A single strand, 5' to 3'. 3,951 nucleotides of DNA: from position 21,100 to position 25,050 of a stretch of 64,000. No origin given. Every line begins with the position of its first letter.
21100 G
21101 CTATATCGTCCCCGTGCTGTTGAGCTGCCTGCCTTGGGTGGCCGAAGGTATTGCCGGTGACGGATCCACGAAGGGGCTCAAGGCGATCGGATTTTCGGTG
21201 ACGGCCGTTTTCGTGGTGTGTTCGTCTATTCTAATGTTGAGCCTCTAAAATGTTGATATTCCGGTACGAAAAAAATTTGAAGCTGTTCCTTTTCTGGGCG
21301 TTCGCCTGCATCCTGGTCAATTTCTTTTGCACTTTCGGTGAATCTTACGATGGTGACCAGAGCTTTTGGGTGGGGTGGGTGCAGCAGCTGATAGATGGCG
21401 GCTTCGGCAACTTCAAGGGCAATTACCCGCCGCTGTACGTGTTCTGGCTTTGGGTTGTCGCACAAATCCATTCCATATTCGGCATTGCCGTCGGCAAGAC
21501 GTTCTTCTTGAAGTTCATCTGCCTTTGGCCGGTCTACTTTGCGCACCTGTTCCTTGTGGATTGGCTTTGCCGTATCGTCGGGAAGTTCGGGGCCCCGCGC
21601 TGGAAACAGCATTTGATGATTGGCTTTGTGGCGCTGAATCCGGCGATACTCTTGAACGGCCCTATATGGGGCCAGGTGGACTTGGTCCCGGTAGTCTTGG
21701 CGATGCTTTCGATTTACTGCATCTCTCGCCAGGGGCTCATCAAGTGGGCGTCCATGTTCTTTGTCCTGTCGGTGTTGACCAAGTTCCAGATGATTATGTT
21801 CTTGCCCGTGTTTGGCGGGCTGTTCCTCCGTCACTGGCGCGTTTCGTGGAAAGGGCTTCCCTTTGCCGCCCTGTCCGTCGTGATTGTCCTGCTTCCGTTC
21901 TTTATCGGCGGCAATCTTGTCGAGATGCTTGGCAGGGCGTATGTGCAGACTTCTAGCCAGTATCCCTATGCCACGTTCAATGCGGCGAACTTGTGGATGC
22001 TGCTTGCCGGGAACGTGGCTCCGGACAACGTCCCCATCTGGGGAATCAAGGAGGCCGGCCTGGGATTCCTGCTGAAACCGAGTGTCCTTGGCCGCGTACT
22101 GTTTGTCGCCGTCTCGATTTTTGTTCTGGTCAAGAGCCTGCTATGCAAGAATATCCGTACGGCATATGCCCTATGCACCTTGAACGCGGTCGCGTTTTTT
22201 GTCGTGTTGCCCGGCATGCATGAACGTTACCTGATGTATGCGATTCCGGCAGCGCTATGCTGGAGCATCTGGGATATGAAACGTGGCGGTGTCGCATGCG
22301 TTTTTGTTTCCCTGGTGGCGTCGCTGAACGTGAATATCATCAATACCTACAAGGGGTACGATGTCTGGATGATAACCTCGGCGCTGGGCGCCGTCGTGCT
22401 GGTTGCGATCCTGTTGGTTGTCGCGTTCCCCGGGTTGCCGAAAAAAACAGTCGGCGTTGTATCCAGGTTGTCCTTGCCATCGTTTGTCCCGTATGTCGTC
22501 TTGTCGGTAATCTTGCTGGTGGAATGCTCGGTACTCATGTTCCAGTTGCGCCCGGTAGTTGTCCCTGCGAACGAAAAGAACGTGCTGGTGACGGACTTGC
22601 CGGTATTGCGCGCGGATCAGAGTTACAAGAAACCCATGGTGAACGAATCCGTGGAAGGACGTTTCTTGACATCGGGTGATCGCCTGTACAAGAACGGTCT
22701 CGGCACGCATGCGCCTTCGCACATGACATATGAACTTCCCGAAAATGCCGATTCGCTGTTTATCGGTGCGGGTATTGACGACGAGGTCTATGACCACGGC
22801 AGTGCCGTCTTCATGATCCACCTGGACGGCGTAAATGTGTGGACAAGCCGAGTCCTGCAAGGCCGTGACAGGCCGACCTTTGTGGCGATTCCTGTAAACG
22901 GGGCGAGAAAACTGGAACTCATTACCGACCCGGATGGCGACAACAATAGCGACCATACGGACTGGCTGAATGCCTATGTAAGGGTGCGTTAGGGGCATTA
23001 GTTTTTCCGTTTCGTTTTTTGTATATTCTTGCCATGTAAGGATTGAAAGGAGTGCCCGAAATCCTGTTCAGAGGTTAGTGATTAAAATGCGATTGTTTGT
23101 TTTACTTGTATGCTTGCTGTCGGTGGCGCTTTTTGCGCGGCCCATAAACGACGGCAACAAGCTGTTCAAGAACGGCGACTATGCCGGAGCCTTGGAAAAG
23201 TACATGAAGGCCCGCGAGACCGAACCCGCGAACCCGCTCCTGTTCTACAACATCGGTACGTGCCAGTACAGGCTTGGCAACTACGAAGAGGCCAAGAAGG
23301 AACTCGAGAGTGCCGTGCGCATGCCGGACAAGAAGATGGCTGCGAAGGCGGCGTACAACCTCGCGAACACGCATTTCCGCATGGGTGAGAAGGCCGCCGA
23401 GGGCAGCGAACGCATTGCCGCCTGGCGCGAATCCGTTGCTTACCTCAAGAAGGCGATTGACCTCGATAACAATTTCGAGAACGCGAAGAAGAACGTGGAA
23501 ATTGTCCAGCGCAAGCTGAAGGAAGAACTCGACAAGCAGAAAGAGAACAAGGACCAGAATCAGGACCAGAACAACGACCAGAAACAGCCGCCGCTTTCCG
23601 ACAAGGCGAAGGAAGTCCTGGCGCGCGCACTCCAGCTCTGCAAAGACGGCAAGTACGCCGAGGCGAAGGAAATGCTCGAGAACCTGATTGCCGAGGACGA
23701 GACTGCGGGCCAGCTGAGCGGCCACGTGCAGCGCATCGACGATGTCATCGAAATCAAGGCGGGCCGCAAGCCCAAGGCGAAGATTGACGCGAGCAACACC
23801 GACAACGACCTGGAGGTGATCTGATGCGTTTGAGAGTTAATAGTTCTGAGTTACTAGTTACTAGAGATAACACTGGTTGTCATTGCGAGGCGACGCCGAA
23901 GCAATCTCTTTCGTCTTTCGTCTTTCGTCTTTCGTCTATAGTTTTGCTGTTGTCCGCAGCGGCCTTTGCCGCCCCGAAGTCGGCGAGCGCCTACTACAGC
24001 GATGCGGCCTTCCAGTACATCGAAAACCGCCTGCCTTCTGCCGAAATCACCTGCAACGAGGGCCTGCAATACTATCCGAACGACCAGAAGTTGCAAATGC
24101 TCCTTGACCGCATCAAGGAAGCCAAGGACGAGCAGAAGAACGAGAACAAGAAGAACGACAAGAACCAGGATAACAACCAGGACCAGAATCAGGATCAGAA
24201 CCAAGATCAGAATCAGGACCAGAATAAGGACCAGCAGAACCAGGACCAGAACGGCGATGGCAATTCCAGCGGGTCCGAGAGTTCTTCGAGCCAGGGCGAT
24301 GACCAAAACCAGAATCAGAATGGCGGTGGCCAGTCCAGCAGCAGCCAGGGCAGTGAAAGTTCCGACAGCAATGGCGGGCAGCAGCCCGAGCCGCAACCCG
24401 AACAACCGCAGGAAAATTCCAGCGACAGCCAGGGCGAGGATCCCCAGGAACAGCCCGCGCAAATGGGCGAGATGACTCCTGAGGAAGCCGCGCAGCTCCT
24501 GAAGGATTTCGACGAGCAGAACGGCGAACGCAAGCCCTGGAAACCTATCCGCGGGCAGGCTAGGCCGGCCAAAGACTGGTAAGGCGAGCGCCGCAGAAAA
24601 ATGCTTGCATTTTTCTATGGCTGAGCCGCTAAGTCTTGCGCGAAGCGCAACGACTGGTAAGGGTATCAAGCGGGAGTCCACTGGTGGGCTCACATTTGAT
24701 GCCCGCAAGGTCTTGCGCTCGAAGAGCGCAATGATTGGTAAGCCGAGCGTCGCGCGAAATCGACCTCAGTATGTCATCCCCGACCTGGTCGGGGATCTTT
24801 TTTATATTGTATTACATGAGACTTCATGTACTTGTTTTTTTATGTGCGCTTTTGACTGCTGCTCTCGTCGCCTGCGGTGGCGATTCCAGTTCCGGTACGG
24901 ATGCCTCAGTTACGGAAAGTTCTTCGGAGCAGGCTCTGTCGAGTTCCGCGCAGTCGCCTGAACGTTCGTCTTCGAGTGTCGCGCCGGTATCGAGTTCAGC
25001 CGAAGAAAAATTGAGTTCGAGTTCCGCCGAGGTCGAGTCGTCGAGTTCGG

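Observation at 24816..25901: Surface-anchored expansin-like lipoprotein in a non-cellulosomal cellulolytic bacterium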

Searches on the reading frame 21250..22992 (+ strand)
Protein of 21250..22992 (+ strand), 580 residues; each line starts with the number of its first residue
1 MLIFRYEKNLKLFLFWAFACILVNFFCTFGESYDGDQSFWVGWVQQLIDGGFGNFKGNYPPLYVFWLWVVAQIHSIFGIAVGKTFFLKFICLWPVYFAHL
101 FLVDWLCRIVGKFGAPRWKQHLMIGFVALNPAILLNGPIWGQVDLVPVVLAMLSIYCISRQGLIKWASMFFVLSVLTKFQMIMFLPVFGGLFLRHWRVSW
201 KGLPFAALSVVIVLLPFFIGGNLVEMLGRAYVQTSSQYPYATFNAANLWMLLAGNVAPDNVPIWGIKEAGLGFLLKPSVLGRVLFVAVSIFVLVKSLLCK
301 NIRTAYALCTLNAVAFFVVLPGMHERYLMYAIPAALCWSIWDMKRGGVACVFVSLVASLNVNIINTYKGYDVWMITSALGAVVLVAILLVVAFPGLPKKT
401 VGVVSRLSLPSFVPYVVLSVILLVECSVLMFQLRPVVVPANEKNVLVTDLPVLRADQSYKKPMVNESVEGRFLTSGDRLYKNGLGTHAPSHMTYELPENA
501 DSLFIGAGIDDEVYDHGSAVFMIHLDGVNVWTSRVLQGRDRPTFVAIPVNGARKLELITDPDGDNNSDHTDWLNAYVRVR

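Call 33: search_protein_families(library=pfam, proteins=[window:21250-22992:+], max_evalue=0.00001)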
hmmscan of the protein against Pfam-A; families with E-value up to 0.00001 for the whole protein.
window:21250-22992:+ (580 aa): 1 family
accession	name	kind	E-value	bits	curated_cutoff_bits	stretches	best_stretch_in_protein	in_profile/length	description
PF08305.17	NPCBM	-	1.6e-31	109.6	23.9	1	445-577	3-136/137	NPCBM/NEW2 domain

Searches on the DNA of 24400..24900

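Call 37: search_rna_families(source=window, start=24400, end=24900, threshold=evalue, max_evalue=1, show_alignments=2)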
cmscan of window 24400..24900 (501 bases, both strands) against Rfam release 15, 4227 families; matches with E-value up to 1: 0.
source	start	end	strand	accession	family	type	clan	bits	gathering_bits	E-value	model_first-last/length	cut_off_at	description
